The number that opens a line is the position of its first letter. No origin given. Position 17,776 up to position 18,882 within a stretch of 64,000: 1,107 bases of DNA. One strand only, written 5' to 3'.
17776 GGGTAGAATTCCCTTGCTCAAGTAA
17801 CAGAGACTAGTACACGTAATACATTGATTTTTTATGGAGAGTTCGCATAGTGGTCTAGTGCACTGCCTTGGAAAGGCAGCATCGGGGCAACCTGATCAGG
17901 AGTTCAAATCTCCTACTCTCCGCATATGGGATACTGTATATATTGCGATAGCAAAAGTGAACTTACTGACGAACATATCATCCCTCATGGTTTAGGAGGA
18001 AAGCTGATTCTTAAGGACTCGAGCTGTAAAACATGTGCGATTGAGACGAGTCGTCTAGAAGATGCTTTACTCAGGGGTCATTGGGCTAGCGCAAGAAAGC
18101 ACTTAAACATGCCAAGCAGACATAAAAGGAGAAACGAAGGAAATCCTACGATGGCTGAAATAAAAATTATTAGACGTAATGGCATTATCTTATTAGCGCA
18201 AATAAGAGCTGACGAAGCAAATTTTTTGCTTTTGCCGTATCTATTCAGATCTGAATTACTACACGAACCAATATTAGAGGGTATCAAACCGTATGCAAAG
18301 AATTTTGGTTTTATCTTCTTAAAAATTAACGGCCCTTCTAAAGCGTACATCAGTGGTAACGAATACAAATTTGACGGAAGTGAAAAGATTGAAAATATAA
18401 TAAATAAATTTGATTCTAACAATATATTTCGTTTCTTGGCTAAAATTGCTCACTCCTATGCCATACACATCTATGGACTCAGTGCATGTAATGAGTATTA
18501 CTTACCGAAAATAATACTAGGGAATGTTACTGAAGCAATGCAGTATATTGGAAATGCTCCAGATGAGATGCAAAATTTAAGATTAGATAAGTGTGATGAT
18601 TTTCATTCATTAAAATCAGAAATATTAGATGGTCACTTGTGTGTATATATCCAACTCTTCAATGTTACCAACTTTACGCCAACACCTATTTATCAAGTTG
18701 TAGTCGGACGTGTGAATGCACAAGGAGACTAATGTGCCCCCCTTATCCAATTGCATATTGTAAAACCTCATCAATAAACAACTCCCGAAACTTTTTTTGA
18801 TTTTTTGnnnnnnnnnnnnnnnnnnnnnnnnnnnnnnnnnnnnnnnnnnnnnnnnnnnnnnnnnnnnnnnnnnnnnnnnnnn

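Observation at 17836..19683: tRNA-Ser-adjacent two-gene islet: HNH-domain protein plus DinD-family protein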

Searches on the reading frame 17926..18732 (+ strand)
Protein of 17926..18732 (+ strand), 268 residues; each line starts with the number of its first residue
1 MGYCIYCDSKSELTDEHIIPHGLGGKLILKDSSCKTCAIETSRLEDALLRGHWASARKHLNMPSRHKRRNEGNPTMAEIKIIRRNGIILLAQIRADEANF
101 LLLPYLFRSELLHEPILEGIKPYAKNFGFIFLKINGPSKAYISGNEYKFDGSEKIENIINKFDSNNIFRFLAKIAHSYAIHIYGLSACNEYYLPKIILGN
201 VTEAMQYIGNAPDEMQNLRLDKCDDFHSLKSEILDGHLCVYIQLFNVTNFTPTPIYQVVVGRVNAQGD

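Call 4: search_protein_families(library=pfam, proteins=[window:17926-18732:+], max_evalue=0.1)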
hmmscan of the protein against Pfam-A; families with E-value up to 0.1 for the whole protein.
window:17926-18732:+ (268 aa): 1 family
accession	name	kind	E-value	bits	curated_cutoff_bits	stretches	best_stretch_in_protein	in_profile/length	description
PF14279.12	HNH_5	-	6.3e-08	32.9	27.5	1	4-40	1-42/56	HNH endonuclease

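Call 5: search_protein_families(library=padloc, proteins=[window:17926-18732:+], max_evalue=0.1)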
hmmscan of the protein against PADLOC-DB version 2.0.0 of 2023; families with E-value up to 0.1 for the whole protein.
window:17926-18732:+ (268 aa): 0 families

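Call 7: search_protein_families(library=ncbifam, proteins=[window:17926-18732:+], max_evalue=0.1)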
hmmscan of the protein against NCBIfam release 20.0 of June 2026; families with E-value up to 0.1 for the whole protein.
window:17926-18732:+ (268 aa): 0 families

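Call 8: search_protein_families(library=phrogs, proteins=[window:17926-18732:+], max_evalue=0.01)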
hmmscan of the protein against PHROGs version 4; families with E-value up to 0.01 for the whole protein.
window:17926-18732:+ (268 aa): 0 families

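Call 9: find_homologous_proteins(query=window:17926-18732:+)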
Query window:17926-18732:+ (268 aa): 98 proteins with E <= 0.001 among 662 candidates.
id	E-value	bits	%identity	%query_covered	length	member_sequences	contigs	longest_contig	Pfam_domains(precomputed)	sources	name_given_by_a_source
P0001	2.0e-180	616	100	100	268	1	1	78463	PF14279.13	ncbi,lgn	-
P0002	2.6e-93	330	59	99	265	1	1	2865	PF14279.13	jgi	jgi:hypothetical protein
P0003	1.3e-62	230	46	97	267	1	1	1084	PF14279.13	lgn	-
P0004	1.5e-62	230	43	98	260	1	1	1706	PF14279.13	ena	-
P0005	3.6e-62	228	46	97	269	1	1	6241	PF14279.13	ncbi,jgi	jgi:hypothetical protein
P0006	4.6e-62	228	45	98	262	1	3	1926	PF14279.13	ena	-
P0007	4.8e-56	208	44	96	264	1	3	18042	PF14279.13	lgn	-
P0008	1.1e-53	201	43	97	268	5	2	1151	PF14279.13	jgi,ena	jgi:hypothetical protein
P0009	2.3e-46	177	43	99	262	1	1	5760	PF14279.13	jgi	jgi:HNH endonuclease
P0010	5.4e-46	175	37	97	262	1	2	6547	PF14279.13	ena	-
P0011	2.5e-45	173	39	97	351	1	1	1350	PF00005.34,PF13304.13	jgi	jgi:energy-coupling factor transporter ATP-binding protein EcfA2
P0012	3.5e-44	169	40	97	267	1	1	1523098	PF14279.13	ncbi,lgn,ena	-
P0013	5.0e-43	166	41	97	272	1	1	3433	PF14279.13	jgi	jgi:hypothetical protein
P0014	9.0e-41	158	39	97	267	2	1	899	PF14279.13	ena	-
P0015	4.1e-40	156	41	98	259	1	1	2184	-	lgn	-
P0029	1.9e-17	82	27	95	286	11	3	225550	PF14279.13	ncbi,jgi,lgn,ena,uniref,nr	ncbi:MAG TPA: hypothetical protein DCY64_01355 [Hydrogenophaga sp.]|uniref:HNH endonuclease n=2 Tax=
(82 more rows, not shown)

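Call 10: find_encoding_contigs(protein=P0001, flank=10000, max_places=4)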
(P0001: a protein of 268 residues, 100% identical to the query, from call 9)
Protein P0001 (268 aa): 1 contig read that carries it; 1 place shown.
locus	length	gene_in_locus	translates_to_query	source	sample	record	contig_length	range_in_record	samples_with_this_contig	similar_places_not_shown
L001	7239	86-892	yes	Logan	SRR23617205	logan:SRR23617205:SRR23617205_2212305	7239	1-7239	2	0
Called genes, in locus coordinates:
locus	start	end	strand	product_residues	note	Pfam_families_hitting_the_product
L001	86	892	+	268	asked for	PF14279:HNH_5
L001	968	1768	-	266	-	PF02498:Bro-N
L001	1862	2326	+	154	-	-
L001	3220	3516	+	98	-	-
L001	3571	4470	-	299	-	PF01435:Peptidase_M48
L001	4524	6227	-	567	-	PF09972:DUF2207, PF20990:DUF2207_C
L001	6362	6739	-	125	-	-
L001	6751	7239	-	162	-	?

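Call 13: search_solved_structures(query=A1, max_evalue=1, show_alignments=2)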
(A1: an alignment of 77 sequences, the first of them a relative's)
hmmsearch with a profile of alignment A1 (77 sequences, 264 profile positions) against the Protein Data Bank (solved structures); distinct sequences matched with E-value up to 1: 28.
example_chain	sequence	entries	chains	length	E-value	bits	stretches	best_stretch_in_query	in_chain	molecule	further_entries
9l08_A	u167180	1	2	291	6.1e-06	29.4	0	141-190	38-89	Covalently Connected Cytochrome c555 trimer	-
8zq9_B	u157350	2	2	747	0.0015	21.6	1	13-51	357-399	a protein | HNH nuclease domain-containing protein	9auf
8w2z_A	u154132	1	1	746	0.0015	21.6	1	13-51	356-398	HNH nuclease domain-containing protein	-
8w2s_A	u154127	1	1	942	0.0019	21.3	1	13-51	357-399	HNH nuclease domain-containing protein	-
9lgi_A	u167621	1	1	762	0.032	17.2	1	13-51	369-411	HNH nuclease domain-containing protein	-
9k30_A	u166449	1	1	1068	0.071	16.1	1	5-52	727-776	TbaIscB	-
5f2d_A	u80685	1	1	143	0.27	14.2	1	95-181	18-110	Thermonuclease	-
4eqo_A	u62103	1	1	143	0.36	13.8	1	95-181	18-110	Thermonuclease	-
5ioc_A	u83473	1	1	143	0.37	13.7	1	95-181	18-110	Thermonuclease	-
5ige_A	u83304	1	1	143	0.4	13.6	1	95-181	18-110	Thermonuclease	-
5isr_A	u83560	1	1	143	0.45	13.4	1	95-181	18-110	Thermonuclease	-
4rkb_A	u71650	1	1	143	0.47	13.4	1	95-181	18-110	Thermonuclease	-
1tqo_A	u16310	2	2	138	0.52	13.3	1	95-181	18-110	Thermonuclease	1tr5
4pmc_A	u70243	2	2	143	0.52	13.2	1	95-181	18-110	Thermonuclease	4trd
5z25_A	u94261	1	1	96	0.53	13.2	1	141-189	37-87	Cytochrome c552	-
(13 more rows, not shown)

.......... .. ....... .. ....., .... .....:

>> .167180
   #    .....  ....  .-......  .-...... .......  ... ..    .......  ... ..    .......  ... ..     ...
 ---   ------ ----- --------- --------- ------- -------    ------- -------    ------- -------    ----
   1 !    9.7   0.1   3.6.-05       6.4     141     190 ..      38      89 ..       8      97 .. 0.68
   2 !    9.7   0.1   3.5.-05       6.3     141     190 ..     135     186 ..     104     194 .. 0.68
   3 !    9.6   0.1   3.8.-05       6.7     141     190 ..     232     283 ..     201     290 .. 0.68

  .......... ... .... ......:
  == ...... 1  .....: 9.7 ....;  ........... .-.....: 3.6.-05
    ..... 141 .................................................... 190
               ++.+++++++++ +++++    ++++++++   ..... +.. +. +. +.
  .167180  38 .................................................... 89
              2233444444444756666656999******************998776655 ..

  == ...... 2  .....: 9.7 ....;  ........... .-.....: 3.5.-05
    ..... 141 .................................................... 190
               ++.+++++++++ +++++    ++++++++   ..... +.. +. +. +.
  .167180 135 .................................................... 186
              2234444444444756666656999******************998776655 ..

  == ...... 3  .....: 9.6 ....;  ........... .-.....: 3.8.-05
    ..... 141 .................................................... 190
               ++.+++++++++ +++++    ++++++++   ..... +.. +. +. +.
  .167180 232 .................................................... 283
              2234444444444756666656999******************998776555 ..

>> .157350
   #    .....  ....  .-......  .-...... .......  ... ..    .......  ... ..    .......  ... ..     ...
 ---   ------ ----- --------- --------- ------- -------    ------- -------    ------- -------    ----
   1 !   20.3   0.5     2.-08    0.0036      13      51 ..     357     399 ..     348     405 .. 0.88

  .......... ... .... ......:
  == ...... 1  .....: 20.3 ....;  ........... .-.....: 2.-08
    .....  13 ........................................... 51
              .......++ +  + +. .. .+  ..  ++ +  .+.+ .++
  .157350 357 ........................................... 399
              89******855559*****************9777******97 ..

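Call 17: find_related_loci(query=A2, collection=genome_contigs, flank=8000)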
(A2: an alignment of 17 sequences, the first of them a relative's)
Query A2 (268 aa) in genome_contigs; peptide patterns used: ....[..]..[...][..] (x = any residue, [..] = any of these).
52 stretches matched a pattern; 17 encode a relative of the query (tblastn E <= 1e-3); 17 distinct loci.
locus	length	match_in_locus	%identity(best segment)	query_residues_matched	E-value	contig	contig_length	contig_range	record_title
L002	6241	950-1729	46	4-264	7e-68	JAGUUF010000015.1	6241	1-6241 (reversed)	MAG: Cytophagales bacterium isolate DeMMO5_4 c_000000024146, whole genome shotgun sequence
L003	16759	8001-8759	40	4-264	2e-49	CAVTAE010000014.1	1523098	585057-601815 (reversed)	MAG: uncultured Trueperaceae bacterium isolate MFD04651.bin.2.182 genome assembly, contig: contig_581, whole genome shot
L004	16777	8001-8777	39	1-266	4e-49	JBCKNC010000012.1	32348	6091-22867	Polaromonas sp. isolate SLM_MC1B_02-M21 Node_12_length_32348_cov_86.168713, whole genome shotgun sequence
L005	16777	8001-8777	38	1-266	4e-48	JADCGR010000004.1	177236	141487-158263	MAG: Curvibacter sp. isolate M022S1SP1A37QC M022S1_4, whole genome shotgun sequence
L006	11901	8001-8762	36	1-262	3e-43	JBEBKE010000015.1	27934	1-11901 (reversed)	MAG: Sphingorhabdus sp. isolate TF_16 NODE_719_length_27934_cov_38.604634, whole genome shotgun sequence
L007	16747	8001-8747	30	1-262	2e-20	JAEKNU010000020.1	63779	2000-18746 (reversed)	MAG: Chloroflexota bacterium isolate bin_128 NODE_441_length_63779_cov_23.104392, whole genome shotgun sequence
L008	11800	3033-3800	28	1-266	1e-19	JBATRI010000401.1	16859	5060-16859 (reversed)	MAG: Geminicoccaceae bacterium isolate MFD10500_ilm_asm_bin22 k127_246508, whole genome shotgun sequence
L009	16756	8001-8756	27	2-262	2e-19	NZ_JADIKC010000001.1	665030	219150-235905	Dyella kyungheensis strain THG-B117 scaffold1_size665030, whole genome shotgun sequence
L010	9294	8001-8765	30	1-265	6e-19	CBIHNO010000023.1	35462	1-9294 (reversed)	MAG TPA_asm: uncultured Rhodanobacter sp. isolate SRR18156213_binner12_Refined_74 genome assembly, contig: ERZ27336873.5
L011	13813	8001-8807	23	4-261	2e-15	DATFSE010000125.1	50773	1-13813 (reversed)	MAG TPA_asm: Casimicrobiaceae bacterium isolate SMAG_U9376 k141_1384176, whole genome shotgun sequence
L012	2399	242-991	28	2-261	2e-15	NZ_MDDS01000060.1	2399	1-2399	Sphingomonas turrisvirgatae strain MCT13 MCT13_NODE_62_length_2399_cov_53.3178_ID_3277, whole genome shotgun sequence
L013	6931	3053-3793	27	4-260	9e-15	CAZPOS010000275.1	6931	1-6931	MAG TPA_asm: uncultured Reyranella sp. isolate SRP294416_co1_138 genome assembly, contig: NODE_25732_length_6931_cov_9.2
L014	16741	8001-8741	29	3-261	3e-18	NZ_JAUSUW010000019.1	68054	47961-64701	Peteryoungia aggregata LMG 23059 strain DSM 1111 Ga0454093_19, whole genome shotgun sequence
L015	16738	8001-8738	23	4-261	3e-13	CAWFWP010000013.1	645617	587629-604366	MAG: uncultured Alphaproteobacteria bacterium isolate MFD04651.bin.2.12 genome assembly, contig: contig_4720, whole geno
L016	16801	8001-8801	26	2-261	2e-12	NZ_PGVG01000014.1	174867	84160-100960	Bradyrhizobium forestalis strain INPA54B NODE_14_length_174867_cov_37.8478, whole genome shotgun sequence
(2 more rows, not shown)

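Call 21: find_encoding_contigs(protein=P0012, flank=8000, max_places=2)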
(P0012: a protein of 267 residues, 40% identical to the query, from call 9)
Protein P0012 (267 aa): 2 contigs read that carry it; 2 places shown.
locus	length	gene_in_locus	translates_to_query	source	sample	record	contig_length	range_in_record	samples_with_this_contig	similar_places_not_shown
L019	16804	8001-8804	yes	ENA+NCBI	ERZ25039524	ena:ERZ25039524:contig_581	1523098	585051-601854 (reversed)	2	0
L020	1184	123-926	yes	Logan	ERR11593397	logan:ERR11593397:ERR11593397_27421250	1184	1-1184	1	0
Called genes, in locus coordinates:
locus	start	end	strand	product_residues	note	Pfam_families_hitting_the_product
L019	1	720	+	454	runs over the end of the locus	PF02417:Chromate_transp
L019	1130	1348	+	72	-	-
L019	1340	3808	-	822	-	PF00521:DNA_topoisoIV, PF03989:DNA_gyraseA_C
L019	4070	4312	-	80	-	-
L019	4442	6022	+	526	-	PF00389:2-Hacid_dh, PF02826:2-Hacid_dh_C, PF19304:PGDH_inter, PF01842:ACT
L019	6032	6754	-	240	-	PF09554:RE_HaeII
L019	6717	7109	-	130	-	PF09554:RE_HaeII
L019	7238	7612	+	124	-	PF12158:DUF3592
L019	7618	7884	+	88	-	-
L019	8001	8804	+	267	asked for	PF14279:HNH_5 (weak)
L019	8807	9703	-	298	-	PF00248:Aldo_ket_red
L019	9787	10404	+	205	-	PF01073:3Beta_HSD (weak), PF01370:Epimerase, PF05368:NmrA, PF13460:NAD_binding_10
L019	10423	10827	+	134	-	-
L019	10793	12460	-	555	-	PF01546:Peptidase_M20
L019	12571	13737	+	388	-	PF06889:DUF1266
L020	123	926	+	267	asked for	PF14279:HNH_5 (weak)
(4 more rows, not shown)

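Call 22: find_encoding_contigs(protein=P0007, flank=8000, max_places=2)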
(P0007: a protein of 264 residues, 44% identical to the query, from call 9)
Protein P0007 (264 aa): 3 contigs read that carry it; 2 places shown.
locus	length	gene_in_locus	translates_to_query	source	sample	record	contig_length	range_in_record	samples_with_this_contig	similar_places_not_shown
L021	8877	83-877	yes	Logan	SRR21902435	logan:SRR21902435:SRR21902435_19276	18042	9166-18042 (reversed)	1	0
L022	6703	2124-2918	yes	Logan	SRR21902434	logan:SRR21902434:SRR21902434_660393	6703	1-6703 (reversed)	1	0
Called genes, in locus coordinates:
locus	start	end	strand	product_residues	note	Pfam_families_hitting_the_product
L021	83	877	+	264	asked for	PF14279:HNH_5 (weak)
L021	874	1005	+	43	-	-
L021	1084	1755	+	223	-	-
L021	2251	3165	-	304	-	PF19777:DUF6263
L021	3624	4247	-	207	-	-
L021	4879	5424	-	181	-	-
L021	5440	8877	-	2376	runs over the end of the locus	PF20041:DUF6443, PF14040:DNase_NucA_NucB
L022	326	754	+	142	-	-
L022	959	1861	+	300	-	-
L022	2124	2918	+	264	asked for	PF14279:HNH_5 (weak)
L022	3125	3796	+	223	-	-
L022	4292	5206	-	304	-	PF19777:DUF6263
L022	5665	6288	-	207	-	-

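Call 23: find_encoding_contigs(protein=P0029, flank=8000, max_places=3)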
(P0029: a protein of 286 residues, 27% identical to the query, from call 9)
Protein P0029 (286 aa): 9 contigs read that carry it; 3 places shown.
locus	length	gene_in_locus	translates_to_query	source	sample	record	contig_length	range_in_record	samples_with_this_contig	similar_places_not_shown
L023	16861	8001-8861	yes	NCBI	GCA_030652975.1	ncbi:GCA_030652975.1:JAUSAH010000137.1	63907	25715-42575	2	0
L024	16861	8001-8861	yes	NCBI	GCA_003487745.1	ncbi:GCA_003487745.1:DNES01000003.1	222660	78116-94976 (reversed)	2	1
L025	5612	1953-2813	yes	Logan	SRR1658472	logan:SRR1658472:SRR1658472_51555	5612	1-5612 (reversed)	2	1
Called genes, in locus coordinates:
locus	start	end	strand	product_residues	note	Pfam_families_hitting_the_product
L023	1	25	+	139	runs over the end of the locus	PF08279:HTH_11 (faint), PF13404:HTH_AsnC-type, PF13412:HTH_24, PF01047:MarR (faint), PF01037:AsnC_trans_reg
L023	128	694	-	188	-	-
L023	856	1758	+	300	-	PF20112:DUF6502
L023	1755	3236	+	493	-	-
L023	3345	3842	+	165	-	PF01047:MarR, PF12802:MarR_2, PF13412:HTH_24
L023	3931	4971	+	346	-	PF00355:Rieske, PF19112:VanA_C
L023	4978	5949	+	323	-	PF22290:DmmA-like_N, PF00111:Fer2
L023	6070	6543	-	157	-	PF13404:HTH_AsnC-type, PF13412:HTH_24, PF01037:AsnC_trans_reg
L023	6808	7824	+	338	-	PF00291:PALP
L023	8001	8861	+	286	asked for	PF14279:HNH_5 (weak)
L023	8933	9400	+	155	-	PF12158:DUF3592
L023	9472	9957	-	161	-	PF13404:HTH_AsnC-type, PF13412:HTH_24, PF01037:AsnC_trans_reg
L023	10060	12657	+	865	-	PF28598:PDH_E1_N, PF00456:Transketolase_N (faint), PF17831:PDH_E1_M, PF22613:Transketolase_C_1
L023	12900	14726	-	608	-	PF06505:XylR_N, PF02830:V4R, PF00158:Sigma54_activat, PF01078:Mg_chelatase (faint), PF14532:Sigma54_activ_2, PF25601:AAA_lid_14, PF02954:HTH_8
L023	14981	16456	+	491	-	PF00171:Aldedh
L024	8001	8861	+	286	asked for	PF14279:HNH_5 (weak)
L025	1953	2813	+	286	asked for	PF14279:HNH_5 (weak)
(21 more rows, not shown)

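Call 24: predict_structure(alignment_id=A1)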
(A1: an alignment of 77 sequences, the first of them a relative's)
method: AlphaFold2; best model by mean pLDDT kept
length: 268 residues; sequences in the alignment: 77
mean_pLDDT: 94.4   pTM: 0.92
mean pLDDT of the five models: 94.4, 94.3, 93.9, 93.7, 93.7
residues with pLDDT >= 90: 235; 70-90: 27; 50-70: 5; < 50: 1
segments of 3 or more residues with pLDDT < 50: none
pLDDT, mean of each block of 10 residues (from residue 1): 97 98 98 98 95 94 93 92 98 95 95 81 86 92 97 94 92 98 97 98 96 97 97 98 97 97 79
secondary structure, 60 per line:
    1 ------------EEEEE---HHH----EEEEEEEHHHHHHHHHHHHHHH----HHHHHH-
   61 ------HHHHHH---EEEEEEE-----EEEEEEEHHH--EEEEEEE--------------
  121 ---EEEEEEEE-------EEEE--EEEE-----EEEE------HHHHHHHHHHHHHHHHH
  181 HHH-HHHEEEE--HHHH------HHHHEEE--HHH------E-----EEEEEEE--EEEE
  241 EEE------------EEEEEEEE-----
elements in order: E13-17 E28-34 H35-49 H54-59 H67-72 E76-82 E88-94 E100-106 E124-131 E139-142 E145-148 E154-157 H164-183 E188-191 H194-197 H204-207 E208-210 E228-234 E237-243 E256-263
